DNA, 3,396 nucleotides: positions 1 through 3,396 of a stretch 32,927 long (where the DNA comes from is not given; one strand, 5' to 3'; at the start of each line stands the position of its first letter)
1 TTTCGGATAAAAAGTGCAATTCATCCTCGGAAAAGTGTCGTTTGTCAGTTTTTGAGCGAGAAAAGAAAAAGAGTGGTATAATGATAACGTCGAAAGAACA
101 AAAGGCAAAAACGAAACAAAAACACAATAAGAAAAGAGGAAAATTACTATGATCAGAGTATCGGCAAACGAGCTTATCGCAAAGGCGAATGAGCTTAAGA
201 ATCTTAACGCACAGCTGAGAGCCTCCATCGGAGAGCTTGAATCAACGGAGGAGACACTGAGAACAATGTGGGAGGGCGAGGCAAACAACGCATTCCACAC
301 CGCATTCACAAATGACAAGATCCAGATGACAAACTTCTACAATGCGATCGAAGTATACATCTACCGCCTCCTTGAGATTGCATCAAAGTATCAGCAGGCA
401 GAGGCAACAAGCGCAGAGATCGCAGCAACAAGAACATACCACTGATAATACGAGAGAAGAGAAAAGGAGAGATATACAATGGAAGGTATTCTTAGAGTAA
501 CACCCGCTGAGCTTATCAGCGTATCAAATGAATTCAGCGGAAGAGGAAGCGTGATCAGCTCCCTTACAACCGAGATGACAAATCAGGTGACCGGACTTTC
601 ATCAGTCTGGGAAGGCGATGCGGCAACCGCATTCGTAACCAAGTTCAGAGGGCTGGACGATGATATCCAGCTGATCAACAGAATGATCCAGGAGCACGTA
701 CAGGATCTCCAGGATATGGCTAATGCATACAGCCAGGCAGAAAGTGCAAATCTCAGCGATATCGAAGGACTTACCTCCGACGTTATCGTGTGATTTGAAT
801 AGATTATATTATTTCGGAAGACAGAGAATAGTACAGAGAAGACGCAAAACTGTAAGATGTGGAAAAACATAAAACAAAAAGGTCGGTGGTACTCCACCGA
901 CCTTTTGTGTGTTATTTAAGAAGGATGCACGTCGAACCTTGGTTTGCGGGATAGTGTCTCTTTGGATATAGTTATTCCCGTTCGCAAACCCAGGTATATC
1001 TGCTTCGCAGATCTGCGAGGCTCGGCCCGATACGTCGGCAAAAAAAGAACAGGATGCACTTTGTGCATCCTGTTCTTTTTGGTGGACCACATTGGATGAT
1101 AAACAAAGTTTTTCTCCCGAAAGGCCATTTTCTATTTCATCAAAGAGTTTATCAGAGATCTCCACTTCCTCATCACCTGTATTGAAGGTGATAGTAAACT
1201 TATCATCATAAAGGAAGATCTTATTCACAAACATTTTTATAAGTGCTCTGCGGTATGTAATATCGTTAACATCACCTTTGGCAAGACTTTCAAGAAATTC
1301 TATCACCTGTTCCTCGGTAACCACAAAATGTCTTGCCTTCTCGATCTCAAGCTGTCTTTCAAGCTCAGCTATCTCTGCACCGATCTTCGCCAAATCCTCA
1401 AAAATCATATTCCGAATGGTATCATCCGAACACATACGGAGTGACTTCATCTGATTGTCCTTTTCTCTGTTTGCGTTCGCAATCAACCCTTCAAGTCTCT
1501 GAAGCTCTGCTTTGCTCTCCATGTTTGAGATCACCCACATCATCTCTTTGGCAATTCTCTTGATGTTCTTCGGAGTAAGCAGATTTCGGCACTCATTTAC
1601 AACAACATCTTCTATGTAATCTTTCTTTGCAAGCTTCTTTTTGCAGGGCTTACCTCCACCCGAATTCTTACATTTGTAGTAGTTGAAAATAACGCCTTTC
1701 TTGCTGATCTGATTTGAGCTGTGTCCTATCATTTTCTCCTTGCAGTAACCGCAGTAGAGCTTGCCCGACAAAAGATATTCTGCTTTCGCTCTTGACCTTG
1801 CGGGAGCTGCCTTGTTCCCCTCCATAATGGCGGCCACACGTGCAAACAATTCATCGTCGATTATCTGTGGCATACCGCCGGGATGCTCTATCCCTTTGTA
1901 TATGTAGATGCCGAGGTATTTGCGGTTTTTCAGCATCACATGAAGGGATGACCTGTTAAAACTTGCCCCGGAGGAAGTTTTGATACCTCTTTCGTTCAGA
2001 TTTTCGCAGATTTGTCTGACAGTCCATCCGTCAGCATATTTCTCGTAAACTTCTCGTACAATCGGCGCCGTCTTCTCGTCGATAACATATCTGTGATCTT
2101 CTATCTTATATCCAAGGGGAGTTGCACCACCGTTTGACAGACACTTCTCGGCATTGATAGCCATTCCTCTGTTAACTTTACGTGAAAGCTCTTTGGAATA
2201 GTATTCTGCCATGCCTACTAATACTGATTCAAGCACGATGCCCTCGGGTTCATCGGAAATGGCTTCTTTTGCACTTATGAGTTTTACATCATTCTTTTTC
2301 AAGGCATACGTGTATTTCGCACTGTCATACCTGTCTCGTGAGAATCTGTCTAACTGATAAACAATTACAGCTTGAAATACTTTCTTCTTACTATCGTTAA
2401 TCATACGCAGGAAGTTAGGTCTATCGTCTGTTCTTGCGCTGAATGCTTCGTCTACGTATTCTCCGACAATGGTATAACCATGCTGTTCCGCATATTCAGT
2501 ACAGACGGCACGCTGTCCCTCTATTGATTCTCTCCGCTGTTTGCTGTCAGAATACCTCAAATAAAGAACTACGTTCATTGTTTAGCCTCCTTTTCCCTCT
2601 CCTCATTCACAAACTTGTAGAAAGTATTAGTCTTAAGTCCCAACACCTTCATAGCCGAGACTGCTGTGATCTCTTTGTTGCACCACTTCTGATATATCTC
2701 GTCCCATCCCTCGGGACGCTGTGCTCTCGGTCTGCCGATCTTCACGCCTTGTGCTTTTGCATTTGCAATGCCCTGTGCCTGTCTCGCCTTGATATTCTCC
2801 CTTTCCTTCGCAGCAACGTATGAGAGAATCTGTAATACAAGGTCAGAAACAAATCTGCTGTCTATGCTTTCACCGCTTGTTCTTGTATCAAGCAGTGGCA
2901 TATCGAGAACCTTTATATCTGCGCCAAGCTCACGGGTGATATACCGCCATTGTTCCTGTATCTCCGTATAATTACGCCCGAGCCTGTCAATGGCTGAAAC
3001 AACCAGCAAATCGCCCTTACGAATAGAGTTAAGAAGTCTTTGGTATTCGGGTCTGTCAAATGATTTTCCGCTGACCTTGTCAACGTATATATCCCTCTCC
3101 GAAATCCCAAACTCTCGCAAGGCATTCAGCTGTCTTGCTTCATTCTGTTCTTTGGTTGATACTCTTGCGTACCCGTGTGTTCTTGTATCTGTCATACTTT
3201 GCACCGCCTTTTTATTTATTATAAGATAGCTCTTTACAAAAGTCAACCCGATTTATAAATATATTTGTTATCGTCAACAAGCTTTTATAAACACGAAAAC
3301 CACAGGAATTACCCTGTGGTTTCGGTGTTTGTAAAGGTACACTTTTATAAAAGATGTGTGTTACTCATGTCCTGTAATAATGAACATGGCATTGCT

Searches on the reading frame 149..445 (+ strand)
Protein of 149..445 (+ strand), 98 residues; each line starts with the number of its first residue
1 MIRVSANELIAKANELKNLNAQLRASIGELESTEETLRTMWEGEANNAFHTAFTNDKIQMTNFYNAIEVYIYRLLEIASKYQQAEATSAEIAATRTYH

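Call 64: search_protein_families(library=pfam, proteins=[window:149-445:+], max_evalue=0.001)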
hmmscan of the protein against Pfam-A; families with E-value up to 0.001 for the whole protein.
window:149-445:+ (98 aa): 1 family
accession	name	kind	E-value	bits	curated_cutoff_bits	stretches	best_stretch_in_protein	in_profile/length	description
PF06013.18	WXG100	-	1e-10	42.1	27.3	1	2-85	2-85/86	Proteins of 100 residues with WXG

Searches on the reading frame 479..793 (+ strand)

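Call 64: search_protein_families(library=pfam, proteins=[window:479-793:+], max_evalue=0.001)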
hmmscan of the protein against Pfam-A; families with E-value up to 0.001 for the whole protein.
window:479-793:+ (104 aa): 1 family
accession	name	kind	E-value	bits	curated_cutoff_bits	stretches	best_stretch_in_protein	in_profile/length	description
PF06013.18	WXG100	-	1.5e-13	51.2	27.3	1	5-89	2-86/86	Proteins of 100 residues with WXG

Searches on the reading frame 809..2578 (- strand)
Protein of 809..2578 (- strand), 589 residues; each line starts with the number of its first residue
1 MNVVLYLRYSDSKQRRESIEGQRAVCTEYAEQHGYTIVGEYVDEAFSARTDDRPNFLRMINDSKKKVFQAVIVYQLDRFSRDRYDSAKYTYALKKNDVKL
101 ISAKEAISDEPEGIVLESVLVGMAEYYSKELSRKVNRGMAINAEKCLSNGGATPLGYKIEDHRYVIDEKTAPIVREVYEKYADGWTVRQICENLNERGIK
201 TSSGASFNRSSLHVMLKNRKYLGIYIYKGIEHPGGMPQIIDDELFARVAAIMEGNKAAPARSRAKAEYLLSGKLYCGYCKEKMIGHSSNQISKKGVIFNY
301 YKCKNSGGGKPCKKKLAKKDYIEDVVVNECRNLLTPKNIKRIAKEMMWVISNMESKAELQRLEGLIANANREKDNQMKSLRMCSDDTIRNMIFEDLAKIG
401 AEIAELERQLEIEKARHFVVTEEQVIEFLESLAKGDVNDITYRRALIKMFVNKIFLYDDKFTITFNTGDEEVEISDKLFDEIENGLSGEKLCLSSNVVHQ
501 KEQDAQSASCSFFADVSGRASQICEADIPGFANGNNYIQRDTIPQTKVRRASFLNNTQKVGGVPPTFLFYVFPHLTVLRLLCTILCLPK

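Call 8: search_protein_families(library=pfam, proteins=[window:809-2578:-], max_evalue=0.001)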
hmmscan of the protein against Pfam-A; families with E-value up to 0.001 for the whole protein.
window:809-2578:- (589 aa): 3 families
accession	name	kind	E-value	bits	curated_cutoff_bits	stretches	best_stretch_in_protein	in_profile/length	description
PF00239.26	Resolvase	-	8.4e-28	97.7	23.3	1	3-143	1-140/145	Resolvase, N terminal domain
PF07508.19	Recombinase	-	2e-20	73.4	21.1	1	168-255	1-102/102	Recombinase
PF13408.12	Zn_ribbon_recom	-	7e-10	39.6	25.3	1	269-331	1-58/58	Recombinase zinc beta ribbon domain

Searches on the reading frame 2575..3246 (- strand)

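Call 8: search_protein_families(library=pfam, proteins=[window:2575-3246:-], max_evalue=0.001)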
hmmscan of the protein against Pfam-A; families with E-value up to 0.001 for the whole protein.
window:2575-3246:- (223 aa): 1 family
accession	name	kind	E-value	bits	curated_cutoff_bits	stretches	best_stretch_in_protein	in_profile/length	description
PF00239.26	Resolvase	-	1.5e-31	109.9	23.3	1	25-168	3-144/145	Resolvase, N terminal domain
